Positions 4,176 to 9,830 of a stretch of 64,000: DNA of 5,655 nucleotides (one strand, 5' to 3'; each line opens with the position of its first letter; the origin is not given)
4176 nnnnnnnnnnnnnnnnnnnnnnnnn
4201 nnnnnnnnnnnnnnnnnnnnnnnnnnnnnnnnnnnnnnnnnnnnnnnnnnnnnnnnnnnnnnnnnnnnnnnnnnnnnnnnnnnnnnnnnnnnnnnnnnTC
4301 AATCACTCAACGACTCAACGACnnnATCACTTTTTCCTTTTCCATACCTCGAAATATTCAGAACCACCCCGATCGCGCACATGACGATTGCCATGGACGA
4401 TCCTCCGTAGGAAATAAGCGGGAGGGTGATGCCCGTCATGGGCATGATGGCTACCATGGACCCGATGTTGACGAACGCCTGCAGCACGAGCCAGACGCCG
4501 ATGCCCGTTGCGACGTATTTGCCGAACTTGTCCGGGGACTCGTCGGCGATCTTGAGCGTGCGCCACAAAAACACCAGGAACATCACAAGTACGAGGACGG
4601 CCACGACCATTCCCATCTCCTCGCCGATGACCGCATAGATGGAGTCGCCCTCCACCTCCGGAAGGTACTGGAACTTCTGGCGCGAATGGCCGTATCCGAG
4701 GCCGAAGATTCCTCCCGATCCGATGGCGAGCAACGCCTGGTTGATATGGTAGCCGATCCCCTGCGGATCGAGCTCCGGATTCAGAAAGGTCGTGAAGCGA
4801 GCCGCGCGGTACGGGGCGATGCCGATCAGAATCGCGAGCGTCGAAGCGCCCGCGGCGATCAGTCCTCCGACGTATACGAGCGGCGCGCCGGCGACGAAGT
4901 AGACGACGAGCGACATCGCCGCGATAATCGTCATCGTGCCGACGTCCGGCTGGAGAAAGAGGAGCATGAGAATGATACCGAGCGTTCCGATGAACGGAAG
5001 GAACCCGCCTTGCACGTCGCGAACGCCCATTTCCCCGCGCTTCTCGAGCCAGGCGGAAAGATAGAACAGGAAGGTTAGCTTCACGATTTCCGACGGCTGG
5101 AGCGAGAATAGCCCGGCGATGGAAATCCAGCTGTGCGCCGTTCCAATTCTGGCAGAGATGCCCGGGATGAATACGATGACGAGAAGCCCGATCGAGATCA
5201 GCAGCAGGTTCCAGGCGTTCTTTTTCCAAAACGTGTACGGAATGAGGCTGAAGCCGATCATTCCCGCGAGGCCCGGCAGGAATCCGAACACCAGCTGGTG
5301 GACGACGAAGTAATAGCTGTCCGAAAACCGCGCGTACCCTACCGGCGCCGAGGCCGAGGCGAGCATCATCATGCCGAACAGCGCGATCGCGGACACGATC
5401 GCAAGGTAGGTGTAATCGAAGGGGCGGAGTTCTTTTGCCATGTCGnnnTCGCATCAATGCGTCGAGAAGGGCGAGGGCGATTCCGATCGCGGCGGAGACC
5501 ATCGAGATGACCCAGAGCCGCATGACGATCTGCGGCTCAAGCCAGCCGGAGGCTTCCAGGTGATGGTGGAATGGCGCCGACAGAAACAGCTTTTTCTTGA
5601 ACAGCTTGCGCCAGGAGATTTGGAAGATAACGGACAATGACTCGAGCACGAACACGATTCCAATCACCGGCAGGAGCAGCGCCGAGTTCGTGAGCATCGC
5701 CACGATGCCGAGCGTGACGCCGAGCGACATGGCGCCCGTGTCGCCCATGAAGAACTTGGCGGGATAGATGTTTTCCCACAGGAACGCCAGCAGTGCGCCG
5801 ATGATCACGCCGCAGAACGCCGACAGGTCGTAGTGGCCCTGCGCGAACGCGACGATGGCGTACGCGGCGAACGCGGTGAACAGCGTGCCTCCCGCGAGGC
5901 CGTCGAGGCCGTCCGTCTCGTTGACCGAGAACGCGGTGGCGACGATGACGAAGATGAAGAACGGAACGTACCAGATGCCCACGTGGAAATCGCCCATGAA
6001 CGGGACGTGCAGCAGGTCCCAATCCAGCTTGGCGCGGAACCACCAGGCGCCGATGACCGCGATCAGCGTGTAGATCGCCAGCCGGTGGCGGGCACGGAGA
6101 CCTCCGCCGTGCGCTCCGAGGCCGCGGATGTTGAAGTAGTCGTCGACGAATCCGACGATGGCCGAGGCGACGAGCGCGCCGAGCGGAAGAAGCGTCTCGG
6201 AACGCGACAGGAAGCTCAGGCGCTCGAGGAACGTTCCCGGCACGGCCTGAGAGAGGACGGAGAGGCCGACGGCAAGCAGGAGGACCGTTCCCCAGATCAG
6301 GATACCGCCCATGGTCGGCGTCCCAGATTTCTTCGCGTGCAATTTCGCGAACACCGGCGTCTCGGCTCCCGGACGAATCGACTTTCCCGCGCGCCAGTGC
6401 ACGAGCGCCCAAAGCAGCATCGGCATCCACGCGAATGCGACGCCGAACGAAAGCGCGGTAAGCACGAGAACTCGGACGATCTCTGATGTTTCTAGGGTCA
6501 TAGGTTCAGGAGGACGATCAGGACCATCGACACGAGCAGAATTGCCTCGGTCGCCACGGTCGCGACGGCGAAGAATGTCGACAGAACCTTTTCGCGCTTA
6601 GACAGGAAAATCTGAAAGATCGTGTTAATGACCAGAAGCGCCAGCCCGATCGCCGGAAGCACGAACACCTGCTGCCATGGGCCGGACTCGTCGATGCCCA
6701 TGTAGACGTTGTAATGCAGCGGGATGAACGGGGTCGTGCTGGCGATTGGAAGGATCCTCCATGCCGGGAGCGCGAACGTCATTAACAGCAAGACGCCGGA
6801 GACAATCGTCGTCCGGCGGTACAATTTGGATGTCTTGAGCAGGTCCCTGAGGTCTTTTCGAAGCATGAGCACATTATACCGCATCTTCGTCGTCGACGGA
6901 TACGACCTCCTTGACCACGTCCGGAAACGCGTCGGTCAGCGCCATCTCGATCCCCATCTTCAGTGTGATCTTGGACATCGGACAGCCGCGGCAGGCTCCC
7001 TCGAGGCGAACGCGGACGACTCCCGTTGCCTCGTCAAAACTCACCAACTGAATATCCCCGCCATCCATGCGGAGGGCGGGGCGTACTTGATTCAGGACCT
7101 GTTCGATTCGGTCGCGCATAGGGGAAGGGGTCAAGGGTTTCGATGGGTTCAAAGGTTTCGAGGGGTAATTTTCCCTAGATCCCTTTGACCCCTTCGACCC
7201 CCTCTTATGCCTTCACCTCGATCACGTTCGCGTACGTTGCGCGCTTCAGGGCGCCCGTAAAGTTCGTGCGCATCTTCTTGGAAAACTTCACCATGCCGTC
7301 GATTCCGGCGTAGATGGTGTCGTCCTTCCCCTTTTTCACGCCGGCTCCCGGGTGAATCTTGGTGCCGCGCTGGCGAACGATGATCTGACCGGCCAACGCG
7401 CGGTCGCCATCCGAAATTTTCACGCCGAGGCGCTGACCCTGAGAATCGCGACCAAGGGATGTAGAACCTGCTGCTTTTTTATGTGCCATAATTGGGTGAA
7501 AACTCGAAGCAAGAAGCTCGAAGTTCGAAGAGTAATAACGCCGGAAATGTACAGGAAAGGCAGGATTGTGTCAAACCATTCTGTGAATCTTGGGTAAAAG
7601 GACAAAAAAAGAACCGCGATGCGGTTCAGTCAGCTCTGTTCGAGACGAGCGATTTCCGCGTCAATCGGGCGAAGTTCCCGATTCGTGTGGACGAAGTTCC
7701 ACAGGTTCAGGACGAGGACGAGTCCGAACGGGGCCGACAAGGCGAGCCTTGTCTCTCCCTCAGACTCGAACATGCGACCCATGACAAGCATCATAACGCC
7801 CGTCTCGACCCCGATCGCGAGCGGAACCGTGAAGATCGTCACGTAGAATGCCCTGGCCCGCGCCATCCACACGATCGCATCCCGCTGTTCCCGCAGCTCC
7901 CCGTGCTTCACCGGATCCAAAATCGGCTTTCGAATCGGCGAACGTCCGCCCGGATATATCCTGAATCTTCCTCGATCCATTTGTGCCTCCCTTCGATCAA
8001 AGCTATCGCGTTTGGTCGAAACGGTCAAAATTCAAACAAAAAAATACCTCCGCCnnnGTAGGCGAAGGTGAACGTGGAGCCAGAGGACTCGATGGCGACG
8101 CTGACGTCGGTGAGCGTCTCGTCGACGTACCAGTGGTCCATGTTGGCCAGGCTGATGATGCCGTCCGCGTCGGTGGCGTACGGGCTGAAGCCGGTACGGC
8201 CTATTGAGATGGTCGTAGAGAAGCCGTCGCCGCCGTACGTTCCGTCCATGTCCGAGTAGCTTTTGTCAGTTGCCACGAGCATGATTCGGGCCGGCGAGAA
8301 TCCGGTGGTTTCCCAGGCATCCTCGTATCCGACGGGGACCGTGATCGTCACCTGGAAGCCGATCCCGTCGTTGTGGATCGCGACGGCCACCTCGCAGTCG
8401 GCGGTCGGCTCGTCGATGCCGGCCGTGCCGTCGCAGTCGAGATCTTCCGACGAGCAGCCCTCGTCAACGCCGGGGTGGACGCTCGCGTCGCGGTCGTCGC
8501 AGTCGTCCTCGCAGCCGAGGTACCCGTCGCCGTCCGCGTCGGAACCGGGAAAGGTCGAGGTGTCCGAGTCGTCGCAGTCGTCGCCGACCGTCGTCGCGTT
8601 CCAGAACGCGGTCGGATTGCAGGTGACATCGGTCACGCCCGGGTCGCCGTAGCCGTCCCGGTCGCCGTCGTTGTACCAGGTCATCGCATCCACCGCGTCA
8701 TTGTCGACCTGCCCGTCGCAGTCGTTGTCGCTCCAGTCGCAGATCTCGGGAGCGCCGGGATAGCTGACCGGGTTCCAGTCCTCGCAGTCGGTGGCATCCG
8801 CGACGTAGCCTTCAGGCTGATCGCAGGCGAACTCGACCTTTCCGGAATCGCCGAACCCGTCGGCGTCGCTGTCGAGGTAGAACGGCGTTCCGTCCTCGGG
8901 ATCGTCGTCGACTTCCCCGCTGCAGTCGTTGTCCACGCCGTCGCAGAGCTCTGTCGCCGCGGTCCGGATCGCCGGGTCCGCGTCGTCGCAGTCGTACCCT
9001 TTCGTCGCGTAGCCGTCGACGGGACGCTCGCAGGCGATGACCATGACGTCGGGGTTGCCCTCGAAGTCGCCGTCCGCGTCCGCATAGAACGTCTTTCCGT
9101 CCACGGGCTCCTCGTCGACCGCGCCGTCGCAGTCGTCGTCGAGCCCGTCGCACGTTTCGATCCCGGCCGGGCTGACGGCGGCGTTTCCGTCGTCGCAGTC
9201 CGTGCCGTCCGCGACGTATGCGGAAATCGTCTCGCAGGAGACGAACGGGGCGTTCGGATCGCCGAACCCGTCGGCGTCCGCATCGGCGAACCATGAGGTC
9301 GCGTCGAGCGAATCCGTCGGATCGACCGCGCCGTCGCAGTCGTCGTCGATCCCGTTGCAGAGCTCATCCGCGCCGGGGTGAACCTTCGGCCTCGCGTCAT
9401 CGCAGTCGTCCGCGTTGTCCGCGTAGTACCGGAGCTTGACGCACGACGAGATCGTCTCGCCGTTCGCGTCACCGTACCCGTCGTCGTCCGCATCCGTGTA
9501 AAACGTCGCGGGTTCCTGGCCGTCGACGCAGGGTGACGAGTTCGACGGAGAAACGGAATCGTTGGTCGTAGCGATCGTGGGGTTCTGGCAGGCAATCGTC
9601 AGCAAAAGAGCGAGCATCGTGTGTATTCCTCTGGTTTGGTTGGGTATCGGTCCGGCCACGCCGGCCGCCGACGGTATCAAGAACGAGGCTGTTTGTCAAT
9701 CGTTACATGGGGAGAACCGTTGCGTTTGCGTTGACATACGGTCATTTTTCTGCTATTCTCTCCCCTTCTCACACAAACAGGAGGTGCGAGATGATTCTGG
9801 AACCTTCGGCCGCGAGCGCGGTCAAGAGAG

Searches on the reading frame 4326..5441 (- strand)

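Call 68: search_protein_families(library=pfam, proteins=[window:4326-5441:-], max_evalue=0.0001)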
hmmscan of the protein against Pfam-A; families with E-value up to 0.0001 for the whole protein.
window:4326-5441:- (372 aa): 1 family
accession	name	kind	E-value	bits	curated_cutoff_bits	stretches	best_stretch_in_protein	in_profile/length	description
PF01098.24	FTSW_RODA_SPOVE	-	1.3e-95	320.9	26.4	1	12-367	4-354/356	Cell cycle protein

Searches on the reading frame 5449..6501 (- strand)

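Call 68: search_protein_families(library=pfam, proteins=[window:5449-6501:-], max_evalue=0.0001)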
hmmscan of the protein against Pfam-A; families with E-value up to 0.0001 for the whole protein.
window:5449-6501:- (351 aa): 2 families
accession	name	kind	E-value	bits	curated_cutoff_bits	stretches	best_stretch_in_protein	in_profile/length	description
PF00953.26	Glycos_transf_4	-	1.5e-31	110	27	1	107-270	5-158/160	Glycosyl transferase family 4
PF10555.14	MraY_sig1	-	4.8e-05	23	20.1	1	58-69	1-12/13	Phospho-N-acetylmuramoyl-pentapeptide-transferase signature 1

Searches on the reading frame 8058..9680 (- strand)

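Call 68: search_protein_families(library=pfam, proteins=[window:8058-9680:-], max_evalue=0.0001)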
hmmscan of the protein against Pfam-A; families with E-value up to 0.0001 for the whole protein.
window:8058-9680:- (541 aa): 1 family
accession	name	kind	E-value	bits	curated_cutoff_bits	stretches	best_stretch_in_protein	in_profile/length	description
PF11617.13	Cu-binding_MopE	-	7.6e-43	144.8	27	4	92-120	1-29/30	Putative metal-binding motif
